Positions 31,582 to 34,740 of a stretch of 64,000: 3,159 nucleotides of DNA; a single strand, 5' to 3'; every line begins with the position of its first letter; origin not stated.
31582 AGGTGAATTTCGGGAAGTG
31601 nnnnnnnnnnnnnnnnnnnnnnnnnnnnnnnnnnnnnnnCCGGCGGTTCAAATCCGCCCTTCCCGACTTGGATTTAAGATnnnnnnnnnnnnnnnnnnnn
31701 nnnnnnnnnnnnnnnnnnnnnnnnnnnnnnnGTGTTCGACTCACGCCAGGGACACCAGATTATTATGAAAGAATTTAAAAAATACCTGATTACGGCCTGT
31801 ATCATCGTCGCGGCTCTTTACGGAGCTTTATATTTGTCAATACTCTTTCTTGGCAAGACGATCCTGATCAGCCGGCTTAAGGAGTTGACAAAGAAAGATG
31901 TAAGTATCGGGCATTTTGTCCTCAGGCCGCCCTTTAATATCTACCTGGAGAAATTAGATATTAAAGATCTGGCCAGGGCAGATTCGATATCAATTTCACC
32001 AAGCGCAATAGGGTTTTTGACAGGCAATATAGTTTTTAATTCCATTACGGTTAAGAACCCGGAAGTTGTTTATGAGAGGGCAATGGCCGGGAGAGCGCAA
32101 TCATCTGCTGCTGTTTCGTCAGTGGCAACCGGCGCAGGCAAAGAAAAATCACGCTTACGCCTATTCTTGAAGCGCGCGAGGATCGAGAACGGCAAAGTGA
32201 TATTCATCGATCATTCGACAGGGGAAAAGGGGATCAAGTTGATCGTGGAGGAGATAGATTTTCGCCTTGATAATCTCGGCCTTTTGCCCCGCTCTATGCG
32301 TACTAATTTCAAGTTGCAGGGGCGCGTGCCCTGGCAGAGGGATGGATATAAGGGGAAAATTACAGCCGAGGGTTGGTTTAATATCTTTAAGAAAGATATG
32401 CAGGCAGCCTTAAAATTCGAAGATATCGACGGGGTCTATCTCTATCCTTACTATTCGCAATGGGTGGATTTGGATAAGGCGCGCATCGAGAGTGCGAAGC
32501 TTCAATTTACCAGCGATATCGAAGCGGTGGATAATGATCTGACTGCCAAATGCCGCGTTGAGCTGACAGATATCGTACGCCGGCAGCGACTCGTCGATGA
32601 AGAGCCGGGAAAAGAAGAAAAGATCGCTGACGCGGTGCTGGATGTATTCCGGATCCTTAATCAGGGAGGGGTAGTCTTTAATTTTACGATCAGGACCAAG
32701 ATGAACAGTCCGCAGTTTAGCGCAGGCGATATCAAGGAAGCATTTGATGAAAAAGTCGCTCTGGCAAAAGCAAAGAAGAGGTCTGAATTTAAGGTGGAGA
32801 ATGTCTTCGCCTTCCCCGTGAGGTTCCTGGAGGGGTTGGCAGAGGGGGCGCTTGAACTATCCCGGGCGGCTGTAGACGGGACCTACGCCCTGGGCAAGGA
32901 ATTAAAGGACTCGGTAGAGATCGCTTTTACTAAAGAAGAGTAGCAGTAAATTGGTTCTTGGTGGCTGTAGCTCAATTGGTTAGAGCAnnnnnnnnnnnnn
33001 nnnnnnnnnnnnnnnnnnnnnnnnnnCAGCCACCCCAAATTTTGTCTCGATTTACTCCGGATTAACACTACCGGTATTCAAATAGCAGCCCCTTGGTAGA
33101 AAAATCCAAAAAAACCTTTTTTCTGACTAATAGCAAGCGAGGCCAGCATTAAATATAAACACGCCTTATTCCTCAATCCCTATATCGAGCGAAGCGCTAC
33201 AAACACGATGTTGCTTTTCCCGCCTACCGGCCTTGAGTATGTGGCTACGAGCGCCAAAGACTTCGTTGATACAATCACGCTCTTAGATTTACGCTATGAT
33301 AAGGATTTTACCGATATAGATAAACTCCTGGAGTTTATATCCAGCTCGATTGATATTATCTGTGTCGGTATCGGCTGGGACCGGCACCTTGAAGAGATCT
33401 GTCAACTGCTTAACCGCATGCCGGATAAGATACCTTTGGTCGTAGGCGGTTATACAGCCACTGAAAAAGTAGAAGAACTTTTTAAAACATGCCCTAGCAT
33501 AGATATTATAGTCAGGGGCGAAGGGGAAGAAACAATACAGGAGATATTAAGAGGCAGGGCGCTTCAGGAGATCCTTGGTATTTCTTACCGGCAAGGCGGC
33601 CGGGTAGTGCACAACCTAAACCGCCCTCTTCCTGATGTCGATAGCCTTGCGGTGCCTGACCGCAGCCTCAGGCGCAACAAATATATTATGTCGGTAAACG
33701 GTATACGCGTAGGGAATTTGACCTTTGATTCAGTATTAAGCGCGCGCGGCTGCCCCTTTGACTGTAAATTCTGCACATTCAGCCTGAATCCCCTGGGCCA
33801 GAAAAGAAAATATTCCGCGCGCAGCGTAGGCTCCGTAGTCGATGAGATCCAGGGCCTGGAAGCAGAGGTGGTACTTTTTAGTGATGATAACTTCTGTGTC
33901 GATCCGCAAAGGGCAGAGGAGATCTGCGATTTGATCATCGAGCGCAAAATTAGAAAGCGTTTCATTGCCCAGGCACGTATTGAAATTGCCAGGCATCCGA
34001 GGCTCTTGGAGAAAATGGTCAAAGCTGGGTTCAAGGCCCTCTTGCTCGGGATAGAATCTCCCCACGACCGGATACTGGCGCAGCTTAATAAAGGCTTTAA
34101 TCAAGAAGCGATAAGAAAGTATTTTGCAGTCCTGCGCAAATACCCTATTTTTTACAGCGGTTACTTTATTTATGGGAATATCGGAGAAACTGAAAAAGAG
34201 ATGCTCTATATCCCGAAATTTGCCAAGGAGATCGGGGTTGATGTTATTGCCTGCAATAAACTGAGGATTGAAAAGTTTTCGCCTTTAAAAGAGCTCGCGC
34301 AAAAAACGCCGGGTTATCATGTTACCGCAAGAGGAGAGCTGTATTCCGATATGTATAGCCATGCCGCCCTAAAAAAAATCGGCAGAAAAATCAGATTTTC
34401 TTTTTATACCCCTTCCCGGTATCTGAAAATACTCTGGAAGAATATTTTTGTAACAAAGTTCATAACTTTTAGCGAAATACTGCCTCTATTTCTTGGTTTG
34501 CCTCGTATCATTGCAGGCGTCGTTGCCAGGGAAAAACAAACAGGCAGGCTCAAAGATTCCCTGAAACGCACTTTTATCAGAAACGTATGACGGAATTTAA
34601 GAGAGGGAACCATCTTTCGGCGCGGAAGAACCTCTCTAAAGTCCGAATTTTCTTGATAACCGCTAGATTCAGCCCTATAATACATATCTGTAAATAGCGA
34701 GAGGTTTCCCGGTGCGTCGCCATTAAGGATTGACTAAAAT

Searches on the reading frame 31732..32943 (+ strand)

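Call 11: search_protein_families(library=ncbifam, max_evalue=1, proteins=[window:31732-32943:+])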
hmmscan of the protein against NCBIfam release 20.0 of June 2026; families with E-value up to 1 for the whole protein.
window:31732-32943:+ (403 aa): 1 family
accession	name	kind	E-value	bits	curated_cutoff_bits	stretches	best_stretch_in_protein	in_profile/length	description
TIGR04411.1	T2SS_GspN_Lepto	equivalog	0.0043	16.6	50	1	21-196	6-98/280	type II secretion system protein GspN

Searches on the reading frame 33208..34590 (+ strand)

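Call 9: search_protein_families(library=pfam, max_evalue=1, proteins=[window:33208-34590:+])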
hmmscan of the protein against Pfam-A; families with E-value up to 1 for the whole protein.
window:33208-34590:+ (460 aa): 4 families
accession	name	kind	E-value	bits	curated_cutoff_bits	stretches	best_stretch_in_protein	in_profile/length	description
PF04055.27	Radical_SAM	-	8.5e-17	62.3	29.5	1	179-333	4-160/166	Radical SAM superfamily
PF02310.24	B12-binding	-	3.5e-11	43.4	32.1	1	4-113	12-120/121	B12 binding domain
PF03709.21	OKR_DC_1_N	-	0.0018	18.9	29.3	1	34-82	23-71/111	Orn/Lys/Arg decarboxylase, N-terminal domain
PF19864.5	Radical_SAM_N2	-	0.02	14.8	29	1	73-115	84-123/151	Radical SAM proteins, N-terminal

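Call 11: search_protein_families(library=ncbifam, max_evalue=1, proteins=[window:33208-34590:+])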
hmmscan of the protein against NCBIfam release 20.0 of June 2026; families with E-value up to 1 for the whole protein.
window:33208-34590:+ (460 aa): 32 families (the best 25 are shown)
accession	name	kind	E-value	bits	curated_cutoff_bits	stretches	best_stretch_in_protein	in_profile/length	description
TIGR03471.1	HpnJ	equivalog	2.3e-35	122.4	577.6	1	67-347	91-370/472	hopanoid biosynthesis associated radical SAM protein HpnJ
TIGR02026.1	BchE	equivalog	2.1e-33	115.9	481.35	1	4-361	20-384/497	magnesium-protoporphyrin IX monomethyl ester anaerobic oxidative cyclase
TIGR04479.1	bcpD_PhpK_rSAM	subfamily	8.2e-26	90.4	600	1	63-363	129-430/504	PhpK family radical SAM P-methyltransferase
TIGR04367.1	HpnR_B12_rSAM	equivalog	1.9e-25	89.3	650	1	4-300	20-311/490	hopanoid C-3 methylase HpnR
NF050148.1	rSAM_ApyD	equivalog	3.7e-23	81.8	750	1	64-330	93-354/645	RiPP biosynthesis radical SAM protein ApyD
NF033712.0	B12_rSAM_KedN5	subfamily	5e-18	64.7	700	1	45-252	60-273/624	KedN5 family methylcobalamin-dependent radical SAM C-methyltransferase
TIGR04072.2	rSAM_ladder_B12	equivalog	2.5e-17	62.6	360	1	62-365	87-373/443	lipid biosynthesis B12-binding/radical SAM protein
NF038361.1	rSAM_Sden_1168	equivalog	2.7e-16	59.2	575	1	94-332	195-441/560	Sden_1168 family B12-binding radical SAM P-methyltransferase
TIGR03975.1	rSAM_ocin_1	subfamily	8.1e-15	54.3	281.85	1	68-299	151-387/606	RiPP maturation radical SAM C-methyltransferase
TIGR04014.1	B12_SAM_MJ_0865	equivalog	1e-14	54.2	360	2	64-219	57-203/434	methyl-coenzyme M reductase glutamine C-methyltransferase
TIGR04190.1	B12_SAM_Ta0216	equivalog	2.3e-14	52.9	500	1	32-342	67-394/554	TIGR04190 family B12-binding domain/radical SAM domain protein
TIGR04013.1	B12_SAM_MJ_1487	hypoth_equivalog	8.9e-14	51.1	251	2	50-214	46-189/382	TIGR04013 family B12-binding domain/radical SAM domain-containing protein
TIGR04385.1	B12_rSAM_cofa1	equivalog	1.8e-13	50.5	450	1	67-331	92-353/438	B12 lower ligand biosynthesis radical SAM protein BzaD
TIGR04295.1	B12_rSAM_oligo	hypoth_equivalog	1.9e-12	46.6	400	1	77-295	105-314/422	TIGR04295 family B12-binding domain-containing radical SAM protein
NF033070.1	rSAM_AprD4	equivalog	6.2e-10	38.6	500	1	173-344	196-368/456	AprD4 family radical SAM diol-dehydratase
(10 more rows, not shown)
